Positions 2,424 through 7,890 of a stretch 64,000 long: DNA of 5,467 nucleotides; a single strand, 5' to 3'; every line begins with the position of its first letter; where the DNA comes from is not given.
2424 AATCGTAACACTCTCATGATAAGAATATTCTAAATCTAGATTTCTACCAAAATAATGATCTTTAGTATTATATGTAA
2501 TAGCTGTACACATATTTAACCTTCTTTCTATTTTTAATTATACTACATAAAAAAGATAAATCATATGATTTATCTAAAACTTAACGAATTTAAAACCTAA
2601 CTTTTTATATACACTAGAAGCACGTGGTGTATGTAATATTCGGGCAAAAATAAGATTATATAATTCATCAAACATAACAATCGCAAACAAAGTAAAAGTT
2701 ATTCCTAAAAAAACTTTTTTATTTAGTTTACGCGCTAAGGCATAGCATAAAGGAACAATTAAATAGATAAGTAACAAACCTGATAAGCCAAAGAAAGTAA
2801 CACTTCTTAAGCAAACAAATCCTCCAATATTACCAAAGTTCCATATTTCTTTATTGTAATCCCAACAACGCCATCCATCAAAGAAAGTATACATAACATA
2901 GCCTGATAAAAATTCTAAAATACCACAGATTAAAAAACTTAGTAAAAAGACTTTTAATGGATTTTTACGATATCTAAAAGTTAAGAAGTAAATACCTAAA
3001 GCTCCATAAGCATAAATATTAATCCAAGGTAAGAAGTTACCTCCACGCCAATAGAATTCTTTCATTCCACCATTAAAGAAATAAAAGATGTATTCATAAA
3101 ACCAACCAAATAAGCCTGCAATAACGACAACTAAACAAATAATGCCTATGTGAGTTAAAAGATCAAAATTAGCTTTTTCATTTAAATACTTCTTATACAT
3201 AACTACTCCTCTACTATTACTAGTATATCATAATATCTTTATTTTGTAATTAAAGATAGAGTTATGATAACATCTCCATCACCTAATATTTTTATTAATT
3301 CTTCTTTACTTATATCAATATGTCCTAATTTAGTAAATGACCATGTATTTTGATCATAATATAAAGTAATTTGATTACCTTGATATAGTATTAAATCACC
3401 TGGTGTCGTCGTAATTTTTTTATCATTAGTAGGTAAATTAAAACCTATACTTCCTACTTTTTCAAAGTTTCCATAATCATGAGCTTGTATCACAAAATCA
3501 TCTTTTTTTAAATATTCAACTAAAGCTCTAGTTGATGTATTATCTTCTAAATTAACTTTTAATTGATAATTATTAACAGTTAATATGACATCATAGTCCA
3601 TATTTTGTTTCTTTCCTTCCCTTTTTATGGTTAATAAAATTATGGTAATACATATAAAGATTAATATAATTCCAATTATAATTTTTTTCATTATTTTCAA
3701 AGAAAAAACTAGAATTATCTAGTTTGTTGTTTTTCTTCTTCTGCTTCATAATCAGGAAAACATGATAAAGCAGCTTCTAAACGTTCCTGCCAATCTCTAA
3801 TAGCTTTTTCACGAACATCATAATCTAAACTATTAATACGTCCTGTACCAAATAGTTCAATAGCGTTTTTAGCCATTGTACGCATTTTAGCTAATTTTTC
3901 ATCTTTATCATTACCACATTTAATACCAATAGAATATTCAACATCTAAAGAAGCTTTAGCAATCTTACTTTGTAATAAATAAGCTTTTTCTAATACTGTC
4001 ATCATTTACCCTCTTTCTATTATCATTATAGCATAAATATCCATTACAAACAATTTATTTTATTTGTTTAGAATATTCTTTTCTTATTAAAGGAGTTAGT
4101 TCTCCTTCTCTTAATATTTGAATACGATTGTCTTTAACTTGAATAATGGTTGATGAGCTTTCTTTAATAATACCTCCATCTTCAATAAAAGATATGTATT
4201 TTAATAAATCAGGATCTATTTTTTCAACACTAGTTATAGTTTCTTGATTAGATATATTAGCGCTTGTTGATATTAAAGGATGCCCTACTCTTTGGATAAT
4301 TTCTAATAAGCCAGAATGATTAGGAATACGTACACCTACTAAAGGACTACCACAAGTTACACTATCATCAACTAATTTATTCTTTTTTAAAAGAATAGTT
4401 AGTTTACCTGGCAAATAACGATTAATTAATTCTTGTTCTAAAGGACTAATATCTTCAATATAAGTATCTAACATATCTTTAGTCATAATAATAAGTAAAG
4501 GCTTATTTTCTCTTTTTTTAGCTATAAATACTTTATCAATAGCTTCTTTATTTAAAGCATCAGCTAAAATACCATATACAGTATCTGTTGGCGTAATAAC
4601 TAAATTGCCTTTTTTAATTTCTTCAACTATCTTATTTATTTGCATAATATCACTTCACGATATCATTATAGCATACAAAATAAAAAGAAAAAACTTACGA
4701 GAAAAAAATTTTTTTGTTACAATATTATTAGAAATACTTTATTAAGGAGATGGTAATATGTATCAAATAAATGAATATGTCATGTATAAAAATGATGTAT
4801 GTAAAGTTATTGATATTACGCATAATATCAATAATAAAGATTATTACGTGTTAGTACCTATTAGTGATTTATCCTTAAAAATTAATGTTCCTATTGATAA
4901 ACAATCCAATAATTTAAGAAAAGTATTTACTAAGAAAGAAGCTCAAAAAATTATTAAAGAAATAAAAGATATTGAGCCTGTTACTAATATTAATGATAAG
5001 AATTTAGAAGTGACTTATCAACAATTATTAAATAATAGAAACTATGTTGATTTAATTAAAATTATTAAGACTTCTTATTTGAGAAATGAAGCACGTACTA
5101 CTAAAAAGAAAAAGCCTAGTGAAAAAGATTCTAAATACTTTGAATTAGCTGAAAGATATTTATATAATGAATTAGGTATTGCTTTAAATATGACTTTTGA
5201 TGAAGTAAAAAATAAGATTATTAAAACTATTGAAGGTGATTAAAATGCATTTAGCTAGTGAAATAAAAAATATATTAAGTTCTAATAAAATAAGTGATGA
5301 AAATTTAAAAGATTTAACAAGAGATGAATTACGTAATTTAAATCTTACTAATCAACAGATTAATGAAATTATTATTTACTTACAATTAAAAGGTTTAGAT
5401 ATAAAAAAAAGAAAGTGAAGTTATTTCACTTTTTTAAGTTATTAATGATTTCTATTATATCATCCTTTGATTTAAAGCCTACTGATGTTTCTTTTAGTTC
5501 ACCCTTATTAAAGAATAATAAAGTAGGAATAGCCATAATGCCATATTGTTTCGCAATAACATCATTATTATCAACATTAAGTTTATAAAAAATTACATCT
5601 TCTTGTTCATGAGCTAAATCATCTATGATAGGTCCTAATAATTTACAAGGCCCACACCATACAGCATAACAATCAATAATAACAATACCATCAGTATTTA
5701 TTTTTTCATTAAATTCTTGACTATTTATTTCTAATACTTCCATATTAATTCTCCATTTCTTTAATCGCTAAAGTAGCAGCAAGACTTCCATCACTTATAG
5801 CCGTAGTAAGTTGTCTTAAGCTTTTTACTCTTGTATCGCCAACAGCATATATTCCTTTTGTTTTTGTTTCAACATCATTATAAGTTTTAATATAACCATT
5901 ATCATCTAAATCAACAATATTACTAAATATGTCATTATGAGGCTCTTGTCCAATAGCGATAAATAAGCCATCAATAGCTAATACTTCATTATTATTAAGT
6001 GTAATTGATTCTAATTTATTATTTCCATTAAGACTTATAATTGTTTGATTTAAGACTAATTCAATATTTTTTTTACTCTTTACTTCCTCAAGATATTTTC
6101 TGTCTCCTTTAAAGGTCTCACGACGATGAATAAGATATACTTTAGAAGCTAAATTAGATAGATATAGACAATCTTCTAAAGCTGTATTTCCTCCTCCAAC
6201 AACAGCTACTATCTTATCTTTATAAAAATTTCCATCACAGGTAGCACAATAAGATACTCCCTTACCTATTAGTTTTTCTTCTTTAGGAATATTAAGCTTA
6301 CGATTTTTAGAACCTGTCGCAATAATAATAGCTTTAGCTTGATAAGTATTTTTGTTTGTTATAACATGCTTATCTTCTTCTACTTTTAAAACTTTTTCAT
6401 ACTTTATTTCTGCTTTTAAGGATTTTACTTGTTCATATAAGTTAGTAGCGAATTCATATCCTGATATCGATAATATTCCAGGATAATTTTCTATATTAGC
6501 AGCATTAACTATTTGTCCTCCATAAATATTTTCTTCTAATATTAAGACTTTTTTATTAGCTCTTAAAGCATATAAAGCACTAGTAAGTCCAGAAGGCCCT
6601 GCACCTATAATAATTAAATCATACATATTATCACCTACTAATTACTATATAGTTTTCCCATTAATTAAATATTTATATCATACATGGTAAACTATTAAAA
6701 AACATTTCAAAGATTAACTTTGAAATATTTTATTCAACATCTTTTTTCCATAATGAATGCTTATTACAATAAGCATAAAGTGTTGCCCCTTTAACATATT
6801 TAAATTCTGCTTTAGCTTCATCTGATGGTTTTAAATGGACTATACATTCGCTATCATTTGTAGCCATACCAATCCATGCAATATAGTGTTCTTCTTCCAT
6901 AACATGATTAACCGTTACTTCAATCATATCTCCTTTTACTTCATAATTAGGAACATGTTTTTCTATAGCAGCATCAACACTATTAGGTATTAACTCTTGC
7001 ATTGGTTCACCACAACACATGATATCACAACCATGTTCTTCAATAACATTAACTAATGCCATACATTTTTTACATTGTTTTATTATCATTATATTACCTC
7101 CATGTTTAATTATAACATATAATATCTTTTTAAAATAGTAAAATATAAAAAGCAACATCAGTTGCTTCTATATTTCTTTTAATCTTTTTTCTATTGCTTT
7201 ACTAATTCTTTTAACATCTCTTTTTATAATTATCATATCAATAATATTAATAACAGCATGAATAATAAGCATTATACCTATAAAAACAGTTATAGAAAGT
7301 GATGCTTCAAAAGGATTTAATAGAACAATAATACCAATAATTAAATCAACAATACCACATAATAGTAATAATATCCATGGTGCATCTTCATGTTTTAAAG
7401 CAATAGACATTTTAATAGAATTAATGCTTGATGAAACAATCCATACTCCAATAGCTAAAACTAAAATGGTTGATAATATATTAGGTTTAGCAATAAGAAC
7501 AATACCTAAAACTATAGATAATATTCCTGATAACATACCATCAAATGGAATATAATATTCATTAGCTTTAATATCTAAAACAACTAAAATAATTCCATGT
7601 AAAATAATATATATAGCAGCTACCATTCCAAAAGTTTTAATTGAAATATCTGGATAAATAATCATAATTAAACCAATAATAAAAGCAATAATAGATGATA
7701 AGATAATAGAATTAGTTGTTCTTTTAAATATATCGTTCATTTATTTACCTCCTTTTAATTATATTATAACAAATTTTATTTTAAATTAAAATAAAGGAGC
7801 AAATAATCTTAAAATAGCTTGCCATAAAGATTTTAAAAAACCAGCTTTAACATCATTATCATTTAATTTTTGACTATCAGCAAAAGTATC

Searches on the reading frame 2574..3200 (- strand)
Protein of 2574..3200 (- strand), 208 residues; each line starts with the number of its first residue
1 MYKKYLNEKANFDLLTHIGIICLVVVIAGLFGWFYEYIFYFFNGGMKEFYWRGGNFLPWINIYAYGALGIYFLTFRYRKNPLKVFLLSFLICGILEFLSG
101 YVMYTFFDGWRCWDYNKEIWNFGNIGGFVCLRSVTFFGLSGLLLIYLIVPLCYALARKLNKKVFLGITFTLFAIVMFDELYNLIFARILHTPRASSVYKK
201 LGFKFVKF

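Call 57: search_protein_families(library=pfam, proteins=[window:2574-3200:-], max_evalue=0.0001)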
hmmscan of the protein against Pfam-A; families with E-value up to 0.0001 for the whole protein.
window:2574-3200:- (208 aa): 1 family
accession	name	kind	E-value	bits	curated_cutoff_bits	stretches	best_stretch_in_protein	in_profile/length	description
PF06541.16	ABC_trans_CmpB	-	2.4e-22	80.1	25.9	1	24-181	2-149/151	Putative ABC-transporter type IV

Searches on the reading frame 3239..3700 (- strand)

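Call 57: search_protein_families(library=pfam, proteins=[window:3239-3700:-], max_evalue=0.0001)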
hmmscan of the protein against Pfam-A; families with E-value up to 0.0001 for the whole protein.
window:3239-3700:- (153 aa): 1 family
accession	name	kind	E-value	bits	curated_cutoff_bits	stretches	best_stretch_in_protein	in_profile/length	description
PF18050.6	Cyclophil_like2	-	2.2e-20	73.3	22.7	1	40-148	1-114/115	Cyclophilin-like family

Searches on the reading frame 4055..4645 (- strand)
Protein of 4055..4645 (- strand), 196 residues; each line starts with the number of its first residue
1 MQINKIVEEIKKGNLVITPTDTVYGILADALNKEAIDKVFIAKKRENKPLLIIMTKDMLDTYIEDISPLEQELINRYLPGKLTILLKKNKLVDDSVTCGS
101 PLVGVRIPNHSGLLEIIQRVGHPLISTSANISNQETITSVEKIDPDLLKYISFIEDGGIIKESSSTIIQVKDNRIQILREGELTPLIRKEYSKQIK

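Call 57: search_protein_families(library=pfam, proteins=[window:4055-4645:-], max_evalue=0.0001)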
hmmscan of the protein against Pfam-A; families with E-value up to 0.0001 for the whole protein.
window:4055-4645:- (196 aa): 1 family
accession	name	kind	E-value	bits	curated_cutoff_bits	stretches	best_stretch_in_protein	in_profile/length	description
PF01300.24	Sua5_yciO_yrdC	-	2e-47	161.4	25.1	1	9-181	2-178/178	Telomere recombination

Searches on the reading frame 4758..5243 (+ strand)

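Call 57: search_protein_families(library=pfam, proteins=[window:4758-5243:+], max_evalue=0.0001)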
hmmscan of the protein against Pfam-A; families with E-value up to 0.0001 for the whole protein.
window:4758-5243:+ (161 aa): 1 family
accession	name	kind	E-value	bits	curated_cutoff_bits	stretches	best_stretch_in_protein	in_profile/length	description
PF02559.22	CarD_TRCF_RID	-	4.5e-06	27.1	23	1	2-56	1-56/57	CarD-like/TRCF RID domain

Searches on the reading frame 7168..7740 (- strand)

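Call 57: search_protein_families(library=pfam, proteins=[window:7168-7740:-], max_evalue=0.0001)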
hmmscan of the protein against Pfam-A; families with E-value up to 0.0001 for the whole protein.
window:7168-7740:- (190 aa): 1 family
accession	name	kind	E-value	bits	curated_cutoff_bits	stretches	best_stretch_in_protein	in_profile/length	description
PF03729.18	DUF308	-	4.4e-22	78.6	25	3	70-140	1-72/73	Short repeat of unknown function (DUF308)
